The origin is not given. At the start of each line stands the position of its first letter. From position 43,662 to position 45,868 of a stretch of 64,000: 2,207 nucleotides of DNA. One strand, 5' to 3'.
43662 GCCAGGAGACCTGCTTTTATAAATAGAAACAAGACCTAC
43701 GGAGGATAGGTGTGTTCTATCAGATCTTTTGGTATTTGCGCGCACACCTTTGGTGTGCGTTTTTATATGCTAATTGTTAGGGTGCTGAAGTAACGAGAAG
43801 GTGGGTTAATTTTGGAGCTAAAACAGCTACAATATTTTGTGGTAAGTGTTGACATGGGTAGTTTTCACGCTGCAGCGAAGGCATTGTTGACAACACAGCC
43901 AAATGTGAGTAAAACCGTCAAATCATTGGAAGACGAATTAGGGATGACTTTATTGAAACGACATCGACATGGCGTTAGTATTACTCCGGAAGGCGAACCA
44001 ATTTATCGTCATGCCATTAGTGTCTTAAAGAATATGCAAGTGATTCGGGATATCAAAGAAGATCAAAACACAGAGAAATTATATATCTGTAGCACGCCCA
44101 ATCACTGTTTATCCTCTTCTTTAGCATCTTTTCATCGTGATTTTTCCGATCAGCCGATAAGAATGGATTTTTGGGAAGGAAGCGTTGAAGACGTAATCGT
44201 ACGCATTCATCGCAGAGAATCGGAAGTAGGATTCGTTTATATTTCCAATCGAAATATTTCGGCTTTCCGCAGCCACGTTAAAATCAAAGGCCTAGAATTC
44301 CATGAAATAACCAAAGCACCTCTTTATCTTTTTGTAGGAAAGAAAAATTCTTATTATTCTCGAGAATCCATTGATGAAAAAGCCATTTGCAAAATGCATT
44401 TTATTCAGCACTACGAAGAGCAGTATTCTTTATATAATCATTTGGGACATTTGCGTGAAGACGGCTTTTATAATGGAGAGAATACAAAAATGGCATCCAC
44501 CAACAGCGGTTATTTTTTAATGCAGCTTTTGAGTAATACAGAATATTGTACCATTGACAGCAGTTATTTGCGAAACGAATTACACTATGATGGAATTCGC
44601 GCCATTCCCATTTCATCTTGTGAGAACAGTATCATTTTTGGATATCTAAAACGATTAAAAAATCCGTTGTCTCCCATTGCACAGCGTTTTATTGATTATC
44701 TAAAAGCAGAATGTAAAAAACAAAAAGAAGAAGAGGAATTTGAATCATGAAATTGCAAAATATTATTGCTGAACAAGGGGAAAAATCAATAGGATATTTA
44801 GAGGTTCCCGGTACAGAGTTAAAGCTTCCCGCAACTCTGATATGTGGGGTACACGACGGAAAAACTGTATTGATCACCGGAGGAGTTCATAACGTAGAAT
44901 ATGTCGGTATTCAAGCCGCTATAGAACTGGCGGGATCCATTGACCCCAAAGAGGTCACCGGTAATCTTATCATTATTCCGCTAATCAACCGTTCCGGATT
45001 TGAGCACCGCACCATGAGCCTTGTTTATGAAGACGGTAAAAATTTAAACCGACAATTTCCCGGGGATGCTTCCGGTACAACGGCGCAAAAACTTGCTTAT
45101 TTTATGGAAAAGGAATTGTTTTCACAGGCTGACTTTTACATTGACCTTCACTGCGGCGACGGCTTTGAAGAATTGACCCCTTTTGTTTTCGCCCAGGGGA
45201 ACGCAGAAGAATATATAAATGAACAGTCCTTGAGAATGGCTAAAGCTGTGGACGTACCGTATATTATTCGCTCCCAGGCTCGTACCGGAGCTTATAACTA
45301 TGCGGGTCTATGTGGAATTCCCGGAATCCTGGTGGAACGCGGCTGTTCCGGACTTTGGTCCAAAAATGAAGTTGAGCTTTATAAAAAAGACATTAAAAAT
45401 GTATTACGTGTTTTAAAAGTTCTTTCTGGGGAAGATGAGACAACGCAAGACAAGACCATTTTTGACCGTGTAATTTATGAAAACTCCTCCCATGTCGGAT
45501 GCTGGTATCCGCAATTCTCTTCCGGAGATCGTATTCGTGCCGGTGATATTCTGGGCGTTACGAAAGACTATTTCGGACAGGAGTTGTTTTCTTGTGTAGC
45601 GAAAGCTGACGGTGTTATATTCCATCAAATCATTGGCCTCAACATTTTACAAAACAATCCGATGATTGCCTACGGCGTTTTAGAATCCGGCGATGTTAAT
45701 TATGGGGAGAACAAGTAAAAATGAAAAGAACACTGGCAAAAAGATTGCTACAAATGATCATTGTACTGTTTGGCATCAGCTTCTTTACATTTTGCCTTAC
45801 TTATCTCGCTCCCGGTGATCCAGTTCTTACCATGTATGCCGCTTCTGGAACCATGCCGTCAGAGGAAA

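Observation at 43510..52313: A cobalamin riboswitch placed in front of a LysR regulator and a deacylase + Dpp/Nik-type ABC importer + MATE exporter cluster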

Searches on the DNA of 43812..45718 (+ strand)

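Call 15: search_rna_families(sources=[L001, L004, L006], threshold=gathering)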
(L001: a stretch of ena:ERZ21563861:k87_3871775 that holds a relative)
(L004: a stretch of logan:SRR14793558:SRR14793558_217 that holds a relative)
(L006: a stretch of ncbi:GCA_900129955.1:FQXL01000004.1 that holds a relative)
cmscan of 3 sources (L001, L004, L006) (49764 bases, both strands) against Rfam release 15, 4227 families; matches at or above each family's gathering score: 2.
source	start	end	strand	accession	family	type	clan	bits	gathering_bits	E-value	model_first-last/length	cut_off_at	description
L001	8773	8947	+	RF00174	Cobalamin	Cis-reg; riboswitch;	CL00101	115.5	31.5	2.4e-28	1-189/189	no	Cobalamin riboswitch aptamer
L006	4346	4536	+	RF00174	Cobalamin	Cis-reg; riboswitch;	CL00101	106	31.5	1.2e-25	1-189/189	no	Cobalamin riboswitch aptamer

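Call 31: search_rna_families(sources=[L007, L009, L033, L037, L014, L065, L023], threshold=gathering)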
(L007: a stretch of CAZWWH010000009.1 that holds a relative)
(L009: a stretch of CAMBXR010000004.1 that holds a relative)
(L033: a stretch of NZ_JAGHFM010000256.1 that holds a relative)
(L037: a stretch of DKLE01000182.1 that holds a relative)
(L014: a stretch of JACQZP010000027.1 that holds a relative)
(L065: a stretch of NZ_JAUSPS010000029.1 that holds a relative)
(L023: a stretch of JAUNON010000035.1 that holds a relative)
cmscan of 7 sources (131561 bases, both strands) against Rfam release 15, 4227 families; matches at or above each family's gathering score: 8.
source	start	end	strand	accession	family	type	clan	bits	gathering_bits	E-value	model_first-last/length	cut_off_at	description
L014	9270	9465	+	RF00174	Cobalamin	Cis-reg; riboswitch;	CL00101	120.5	31.5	2.3e-29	1-189/189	no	Cobalamin riboswitch aptamer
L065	6596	6794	+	RF00174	Cobalamin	Cis-reg; riboswitch;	CL00101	116.2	31.5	3.9e-28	1-189/189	no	Cobalamin riboswitch aptamer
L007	8741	8916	+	RF00174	Cobalamin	Cis-reg; riboswitch;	CL00101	115.4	31.5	6.9e-28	1-189/189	no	Cobalamin riboswitch aptamer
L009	2626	2874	+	RF00230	T-box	Cis-reg; leader;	-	109.7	93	5e-23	1-219/219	no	T-box leader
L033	7493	7666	+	RF00174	Cobalamin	Cis-reg; riboswitch;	CL00101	106.3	31.5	2.7e-25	1-189/189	no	Cobalamin riboswitch aptamer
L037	3647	3820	+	RF00174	Cobalamin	Cis-reg; riboswitch;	CL00101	105.3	31.5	5e-25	1-189/189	no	Cobalamin riboswitch aptamer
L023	12015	12203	+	RF00174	Cobalamin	Cis-reg; riboswitch;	CL00101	102.4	31.5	3.6e-24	1-189/189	no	Cobalamin riboswitch aptamer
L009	8773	8950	+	RF00174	Cobalamin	Cis-reg; riboswitch;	CL00101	102.1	31.5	4.2e-24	1-189/189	no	Cobalamin riboswitch aptamer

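Call 52: search_rna_families(sources=[L018, L019, L043, L026, L036, L049, L052], threshold=gathering)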
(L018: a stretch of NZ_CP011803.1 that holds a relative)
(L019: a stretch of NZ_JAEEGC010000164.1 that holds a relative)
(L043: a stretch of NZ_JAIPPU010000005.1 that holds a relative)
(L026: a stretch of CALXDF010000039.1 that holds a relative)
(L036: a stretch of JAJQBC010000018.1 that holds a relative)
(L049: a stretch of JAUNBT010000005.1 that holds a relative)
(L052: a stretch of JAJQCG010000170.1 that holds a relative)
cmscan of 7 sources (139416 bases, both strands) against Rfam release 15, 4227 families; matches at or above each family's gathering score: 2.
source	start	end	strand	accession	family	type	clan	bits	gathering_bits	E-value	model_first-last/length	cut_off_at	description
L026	36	106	+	RF00005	tRNA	Gene; tRNA;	CL00001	60.4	29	3e-10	1-71/71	no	tRNA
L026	164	248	+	RF00005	tRNA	Gene; tRNA;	CL00001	47.7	29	9.6e-07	1-71/71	no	tRNA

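Call 75: search_rna_families(sources=[L086, L087, L088, L089], threshold=gathering)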
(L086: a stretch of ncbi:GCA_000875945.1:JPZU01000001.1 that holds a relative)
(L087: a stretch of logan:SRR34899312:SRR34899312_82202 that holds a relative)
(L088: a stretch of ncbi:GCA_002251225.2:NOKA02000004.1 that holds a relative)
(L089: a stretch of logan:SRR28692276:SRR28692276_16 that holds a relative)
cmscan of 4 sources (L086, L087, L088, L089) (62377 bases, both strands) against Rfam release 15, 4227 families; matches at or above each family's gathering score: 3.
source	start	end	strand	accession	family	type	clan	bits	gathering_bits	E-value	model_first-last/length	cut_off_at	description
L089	54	232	+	RF00174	Cobalamin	Cis-reg; riboswitch;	CL00101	114.2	31.5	6.9e-28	1-189/189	no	Cobalamin riboswitch aptamer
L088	3307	3480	+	RF00174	Cobalamin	Cis-reg; riboswitch;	CL00101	97.9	31.5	3.1e-23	1-189/189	no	Cobalamin riboswitch aptamer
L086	8731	8874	+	RF00174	Cobalamin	Cis-reg; riboswitch;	CL00101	48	31.5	6e-09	1-189/189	no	Cobalamin riboswitch aptamer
